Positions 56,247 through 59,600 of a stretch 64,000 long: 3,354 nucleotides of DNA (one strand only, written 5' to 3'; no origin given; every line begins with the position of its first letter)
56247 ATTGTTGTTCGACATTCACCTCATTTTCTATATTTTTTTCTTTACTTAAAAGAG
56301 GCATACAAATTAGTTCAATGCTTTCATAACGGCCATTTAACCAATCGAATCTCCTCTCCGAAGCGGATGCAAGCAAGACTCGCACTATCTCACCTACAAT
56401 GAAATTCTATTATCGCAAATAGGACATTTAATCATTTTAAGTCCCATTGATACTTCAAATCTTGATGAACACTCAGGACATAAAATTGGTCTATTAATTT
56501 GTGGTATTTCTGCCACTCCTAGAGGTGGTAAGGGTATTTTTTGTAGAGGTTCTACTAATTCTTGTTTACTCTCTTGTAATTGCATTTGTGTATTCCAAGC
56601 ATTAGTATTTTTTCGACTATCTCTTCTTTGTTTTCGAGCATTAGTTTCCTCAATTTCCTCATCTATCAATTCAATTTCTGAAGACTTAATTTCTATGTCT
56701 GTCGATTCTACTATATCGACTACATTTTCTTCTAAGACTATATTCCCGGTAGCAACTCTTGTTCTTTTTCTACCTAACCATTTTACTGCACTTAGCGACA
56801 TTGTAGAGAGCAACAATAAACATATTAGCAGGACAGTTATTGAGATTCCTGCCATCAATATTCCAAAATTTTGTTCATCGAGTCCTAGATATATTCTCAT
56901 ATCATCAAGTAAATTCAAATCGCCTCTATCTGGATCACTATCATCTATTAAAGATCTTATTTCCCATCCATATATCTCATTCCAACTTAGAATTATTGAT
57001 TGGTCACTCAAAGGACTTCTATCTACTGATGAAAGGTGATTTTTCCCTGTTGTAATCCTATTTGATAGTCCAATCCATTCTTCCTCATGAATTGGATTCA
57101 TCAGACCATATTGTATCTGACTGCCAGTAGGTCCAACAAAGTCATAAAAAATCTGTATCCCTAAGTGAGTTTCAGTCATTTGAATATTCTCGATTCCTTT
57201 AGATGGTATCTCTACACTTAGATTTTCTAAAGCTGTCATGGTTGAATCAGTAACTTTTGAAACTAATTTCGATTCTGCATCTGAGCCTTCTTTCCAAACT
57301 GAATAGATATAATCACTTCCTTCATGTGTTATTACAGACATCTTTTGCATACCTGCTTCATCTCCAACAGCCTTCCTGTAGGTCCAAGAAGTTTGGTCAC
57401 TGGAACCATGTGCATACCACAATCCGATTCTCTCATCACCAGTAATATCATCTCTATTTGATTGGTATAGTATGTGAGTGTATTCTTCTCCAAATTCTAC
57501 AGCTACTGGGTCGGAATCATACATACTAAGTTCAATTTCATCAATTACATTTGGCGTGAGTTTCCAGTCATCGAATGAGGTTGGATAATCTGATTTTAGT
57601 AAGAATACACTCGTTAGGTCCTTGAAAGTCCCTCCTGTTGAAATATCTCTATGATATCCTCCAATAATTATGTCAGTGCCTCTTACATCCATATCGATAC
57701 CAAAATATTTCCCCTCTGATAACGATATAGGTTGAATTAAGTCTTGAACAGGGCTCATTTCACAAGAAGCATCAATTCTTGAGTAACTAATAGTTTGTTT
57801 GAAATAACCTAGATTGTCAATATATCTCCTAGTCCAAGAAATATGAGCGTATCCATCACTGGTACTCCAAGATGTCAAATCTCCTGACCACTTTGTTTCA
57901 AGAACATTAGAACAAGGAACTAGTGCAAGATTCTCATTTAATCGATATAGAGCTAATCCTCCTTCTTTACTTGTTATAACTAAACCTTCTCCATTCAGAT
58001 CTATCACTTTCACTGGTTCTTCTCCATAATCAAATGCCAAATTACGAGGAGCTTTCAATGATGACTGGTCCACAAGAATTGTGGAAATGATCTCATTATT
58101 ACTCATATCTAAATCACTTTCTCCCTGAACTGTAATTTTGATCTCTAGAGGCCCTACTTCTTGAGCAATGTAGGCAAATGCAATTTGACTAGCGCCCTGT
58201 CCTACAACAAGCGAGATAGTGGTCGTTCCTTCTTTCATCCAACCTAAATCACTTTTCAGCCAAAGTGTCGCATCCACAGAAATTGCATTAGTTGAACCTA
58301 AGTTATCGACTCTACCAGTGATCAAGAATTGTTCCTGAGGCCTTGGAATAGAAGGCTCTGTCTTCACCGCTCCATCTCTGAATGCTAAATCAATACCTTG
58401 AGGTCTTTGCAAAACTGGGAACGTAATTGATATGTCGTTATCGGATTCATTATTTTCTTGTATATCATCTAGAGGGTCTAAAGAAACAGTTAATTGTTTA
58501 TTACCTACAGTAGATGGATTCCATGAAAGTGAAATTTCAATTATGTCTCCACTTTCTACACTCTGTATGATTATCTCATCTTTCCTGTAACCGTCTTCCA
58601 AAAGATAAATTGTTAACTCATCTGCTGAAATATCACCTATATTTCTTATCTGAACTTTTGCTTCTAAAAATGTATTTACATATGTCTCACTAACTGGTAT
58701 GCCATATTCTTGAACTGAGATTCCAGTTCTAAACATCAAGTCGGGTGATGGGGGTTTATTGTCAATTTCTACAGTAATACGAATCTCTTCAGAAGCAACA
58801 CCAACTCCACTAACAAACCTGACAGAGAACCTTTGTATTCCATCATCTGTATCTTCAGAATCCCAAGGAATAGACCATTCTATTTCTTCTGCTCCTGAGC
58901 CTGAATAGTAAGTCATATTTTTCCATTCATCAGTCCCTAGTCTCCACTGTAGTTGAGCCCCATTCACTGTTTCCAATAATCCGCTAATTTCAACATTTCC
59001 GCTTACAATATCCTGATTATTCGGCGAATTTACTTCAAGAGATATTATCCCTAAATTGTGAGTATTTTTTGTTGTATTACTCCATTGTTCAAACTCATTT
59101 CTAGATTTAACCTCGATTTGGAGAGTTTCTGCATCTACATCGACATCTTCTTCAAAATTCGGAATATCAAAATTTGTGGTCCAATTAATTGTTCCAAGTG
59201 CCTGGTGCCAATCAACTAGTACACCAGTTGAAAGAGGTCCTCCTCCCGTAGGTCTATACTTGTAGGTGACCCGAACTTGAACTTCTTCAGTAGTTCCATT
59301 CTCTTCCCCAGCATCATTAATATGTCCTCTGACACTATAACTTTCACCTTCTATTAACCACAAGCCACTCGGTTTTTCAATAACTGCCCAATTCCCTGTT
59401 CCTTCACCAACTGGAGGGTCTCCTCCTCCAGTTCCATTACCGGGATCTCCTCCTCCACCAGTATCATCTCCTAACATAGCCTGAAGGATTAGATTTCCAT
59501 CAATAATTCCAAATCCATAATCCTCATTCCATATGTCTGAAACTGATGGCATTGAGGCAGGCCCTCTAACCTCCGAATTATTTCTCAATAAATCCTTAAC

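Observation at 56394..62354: Adjacent rhomboid and 1607-aa single-pass S8 subtilase both end in cytoplasmic CPxC zinc ribbons: possible protease-shedding or signalling pair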

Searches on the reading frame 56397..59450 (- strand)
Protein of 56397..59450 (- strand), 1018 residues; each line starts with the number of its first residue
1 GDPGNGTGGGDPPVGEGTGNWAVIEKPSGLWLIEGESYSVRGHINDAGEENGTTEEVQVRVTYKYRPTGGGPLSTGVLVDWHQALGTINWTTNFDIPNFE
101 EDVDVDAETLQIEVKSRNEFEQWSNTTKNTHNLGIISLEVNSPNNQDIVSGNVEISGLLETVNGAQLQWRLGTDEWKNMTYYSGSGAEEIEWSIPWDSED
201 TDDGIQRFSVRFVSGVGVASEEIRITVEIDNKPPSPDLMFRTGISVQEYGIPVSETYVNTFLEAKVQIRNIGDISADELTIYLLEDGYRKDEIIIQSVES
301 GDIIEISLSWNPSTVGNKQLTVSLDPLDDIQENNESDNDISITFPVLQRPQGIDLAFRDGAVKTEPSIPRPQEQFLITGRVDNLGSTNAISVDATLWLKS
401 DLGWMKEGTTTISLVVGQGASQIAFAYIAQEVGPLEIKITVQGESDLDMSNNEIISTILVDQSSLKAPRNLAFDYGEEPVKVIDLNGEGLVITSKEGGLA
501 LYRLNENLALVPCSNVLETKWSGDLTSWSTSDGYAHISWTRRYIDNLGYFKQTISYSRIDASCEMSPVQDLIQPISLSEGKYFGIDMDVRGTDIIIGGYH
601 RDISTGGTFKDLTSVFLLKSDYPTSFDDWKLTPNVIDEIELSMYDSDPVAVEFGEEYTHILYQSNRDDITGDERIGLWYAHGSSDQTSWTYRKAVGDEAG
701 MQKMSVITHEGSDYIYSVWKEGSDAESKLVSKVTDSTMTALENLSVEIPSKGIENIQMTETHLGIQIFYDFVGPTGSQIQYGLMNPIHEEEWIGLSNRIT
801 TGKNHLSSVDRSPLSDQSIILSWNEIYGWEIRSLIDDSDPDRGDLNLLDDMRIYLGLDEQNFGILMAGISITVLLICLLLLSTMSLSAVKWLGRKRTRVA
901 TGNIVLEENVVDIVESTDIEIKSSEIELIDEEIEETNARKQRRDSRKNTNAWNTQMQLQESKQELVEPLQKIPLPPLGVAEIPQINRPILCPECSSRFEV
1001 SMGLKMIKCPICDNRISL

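Call 40: predict_structure(alignment_id=A2)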
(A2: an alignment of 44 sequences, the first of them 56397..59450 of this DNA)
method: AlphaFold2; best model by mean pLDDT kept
length: 1018 residues; sequences in the alignment: 44
mean_pLDDT: 80.7   pTM: 0.62
mean pLDDT of the five models: 80.7, 76.9, 72.7, 71.7, 68.0
residues with pLDDT >= 90: 328; 70-90: 511; 50-70: 86; < 50: 93
segments of 3 or more residues with pLDDT < 50: 1-10, 893-922, 924-937, 948-983
pLDDT, mean of each block of 10 residues (from residue 1): 33 68 82 83 84 85 77 80 86 81 63 89 87 82 74 85 85 84 74 84 83 79 84 84 88 87 92 89 94 89 89 92 91 88 92 90 92 92 91 93 91 89 93 92 85 92 88 87 90 90 90 88 89 91 85 93 91 87 93 93 65 90 88 88 83 92 80 83 90 89 90 91 90 90 87 91 89 89 77 85 87 88 89 81 65 69 81 87 75 48 40 41 41 44 53 42 32 35 56 72 69 73
secondary structure, 60 per line:
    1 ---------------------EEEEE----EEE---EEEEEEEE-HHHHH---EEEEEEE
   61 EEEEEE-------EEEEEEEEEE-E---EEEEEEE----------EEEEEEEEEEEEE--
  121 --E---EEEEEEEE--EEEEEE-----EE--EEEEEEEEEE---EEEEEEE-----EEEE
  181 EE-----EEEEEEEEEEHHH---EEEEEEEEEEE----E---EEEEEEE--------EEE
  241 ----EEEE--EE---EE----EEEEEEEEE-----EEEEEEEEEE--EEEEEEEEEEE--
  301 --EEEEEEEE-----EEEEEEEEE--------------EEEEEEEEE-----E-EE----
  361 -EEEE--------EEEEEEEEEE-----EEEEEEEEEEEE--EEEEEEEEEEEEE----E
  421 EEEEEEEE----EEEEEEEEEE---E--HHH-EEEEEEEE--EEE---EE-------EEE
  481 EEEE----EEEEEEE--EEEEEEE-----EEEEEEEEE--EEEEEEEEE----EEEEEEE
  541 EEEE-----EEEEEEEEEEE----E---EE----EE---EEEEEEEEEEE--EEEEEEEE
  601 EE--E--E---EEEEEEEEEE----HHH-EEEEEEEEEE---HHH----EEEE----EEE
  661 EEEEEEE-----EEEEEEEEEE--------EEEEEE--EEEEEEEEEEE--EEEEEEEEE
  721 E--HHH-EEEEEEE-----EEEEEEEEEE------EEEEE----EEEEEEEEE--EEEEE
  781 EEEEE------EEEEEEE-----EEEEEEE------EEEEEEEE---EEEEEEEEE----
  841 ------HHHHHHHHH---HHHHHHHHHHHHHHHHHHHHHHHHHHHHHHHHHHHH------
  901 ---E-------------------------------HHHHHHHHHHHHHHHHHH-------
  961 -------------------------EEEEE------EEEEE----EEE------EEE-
elements in order (helices of 4 or more, strands of 3 or more residues): E22-26 E31-33 E37-44 H46-50 E54-66 E74-83 E89-95 E106-118 E127-134 E137-142 E152-161 E165-171 E177-182 E188-197 E204-214 E223-229 E238-240 E245-248 E262-270 E276-285 E288-298 E303-310 E316-324 E339-347 E362-365 E374-383 E389-400 E403-415 E420-428 E433-442 E453-460 E463-465 E478-484 E489-495 E498-504 E510-518 E521-529 E534-544 E550-560 E580-590 E593-602 E612-621 E630-639 E650-653 E658-667 E673-682 E691-696 E699-709 E712-721 E728-734 E740-749 E756-760 E765-773 E776-785 E792-798 E804-810 E817-824 E828-836 H847-855 H859-894 H936-953 E986-990 E997-1001 E1006-1008 E1015-1017

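Call 49: fold_search(model_id=the predicted structure, library=pdb)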
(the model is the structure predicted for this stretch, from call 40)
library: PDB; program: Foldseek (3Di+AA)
matches with E <= 10: 1762; with E <= 0.001: 431
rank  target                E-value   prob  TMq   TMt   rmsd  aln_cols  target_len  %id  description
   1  9u61_E                3.0e-12  1.00  0.10  0.07  43.1       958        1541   11  CP/MBL pathways C3 convertase C4b2a and C3 complex (released 2026-01-14)
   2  8cml_E                8.3e-12  1.00  0.10  0.14  36.8       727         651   10  Cryo-EM structure of complement C5 in complex with nanobodies UNbC5-1 and UNbC5-2 (released 2023-09-27)
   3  9fx2                  9.1e-12  1.00  0.11  0.10  42.4       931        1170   10  Structure of methylamine activated CD109 (released 2025-03-19)
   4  8b0g_A                1.7e-11  1.00  0.12  0.10  41.8       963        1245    9  2C9, C5b9-CD59 structure (released 2023-02-22)
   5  8oq3_A                2.3e-11  1.00  0.10  0.08  42.3       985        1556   12  Structure of methylamine treated human complement C3 (released 2024-02-21)
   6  5i5k_B                2.9e-11  1.00  0.10  0.07  41.7      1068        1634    9  Structure of complement C5 in complex with eculizumab (released 2016-03-16)
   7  3pvm_A                3.2e-11  1.00  0.11  0.07  40.7      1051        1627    9  Structure of Complement C5 in Complex with CVF (released 2011-01-19)
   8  9u61_C                3.5e-11  1.00  0.10  0.14  36.6       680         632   13  CP/MBL pathways C3 convertase C4b2a and C3 complex (released 2026-01-14)
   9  8coe_C                3.6e-11  1.00  0.10  0.14  37.0       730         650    9  complement C5 in complex with the LCP0195 nanobody (released 2024-01-03)
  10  7qiv_A                4.0e-11  1.00  0.10  0.14  36.9       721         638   13  Structure of human C3b in complex with the EWE nanobody (released 2022-02-16)
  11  6rur_A                4.0e-11  1.00  0.09  0.14  36.7       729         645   13  Structure of the SCIN stabilized C3bBb convertase bound to properdin (released 2019-08-21)
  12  8uin_A                4.1e-11  1.00  0.11  0.16  36.6       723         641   13  Structure of the C3bBb-albicin complex (released 2024-05-08)
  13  8ayh_C                5.0e-11  1.00  0.10  0.14  37.5       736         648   11  Structure of Complement C5 in Complex with small molecule inhibitor and CVF (released 2022-12-21)
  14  6tav_A                5.0e-11  1.00  0.10  0.08  45.8      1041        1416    9  Crystal structure of endopeptidase-induced alpha2-macroglobulin (released 2021-05-12)
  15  6ehg_A                5.9e-11  1.00  0.10  0.14  37.1       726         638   13  complement component C3b in complex with a nanobody (released 2018-02-14)
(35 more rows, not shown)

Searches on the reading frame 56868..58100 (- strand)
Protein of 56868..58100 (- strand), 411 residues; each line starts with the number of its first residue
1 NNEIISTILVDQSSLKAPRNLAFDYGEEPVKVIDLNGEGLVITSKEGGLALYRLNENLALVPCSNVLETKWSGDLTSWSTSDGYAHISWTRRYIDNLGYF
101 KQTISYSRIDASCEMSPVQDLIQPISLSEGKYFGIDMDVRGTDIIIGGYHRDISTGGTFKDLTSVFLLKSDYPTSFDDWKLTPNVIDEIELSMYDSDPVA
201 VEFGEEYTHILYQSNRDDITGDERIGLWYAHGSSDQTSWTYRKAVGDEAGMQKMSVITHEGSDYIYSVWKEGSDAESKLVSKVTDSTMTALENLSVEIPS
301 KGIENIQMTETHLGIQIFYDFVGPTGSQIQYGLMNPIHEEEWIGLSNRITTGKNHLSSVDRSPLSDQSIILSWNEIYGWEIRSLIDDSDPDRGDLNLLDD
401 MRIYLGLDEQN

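Call 74: search_solved_structures(query=window:56868-58100:-, max_evalue=1)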
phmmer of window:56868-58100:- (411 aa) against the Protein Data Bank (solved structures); distinct sequences matched with E-value up to 1: 1.
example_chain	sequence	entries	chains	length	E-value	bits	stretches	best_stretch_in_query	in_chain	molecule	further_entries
8xgq_B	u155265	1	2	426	0.6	12.1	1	113-233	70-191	LtpM1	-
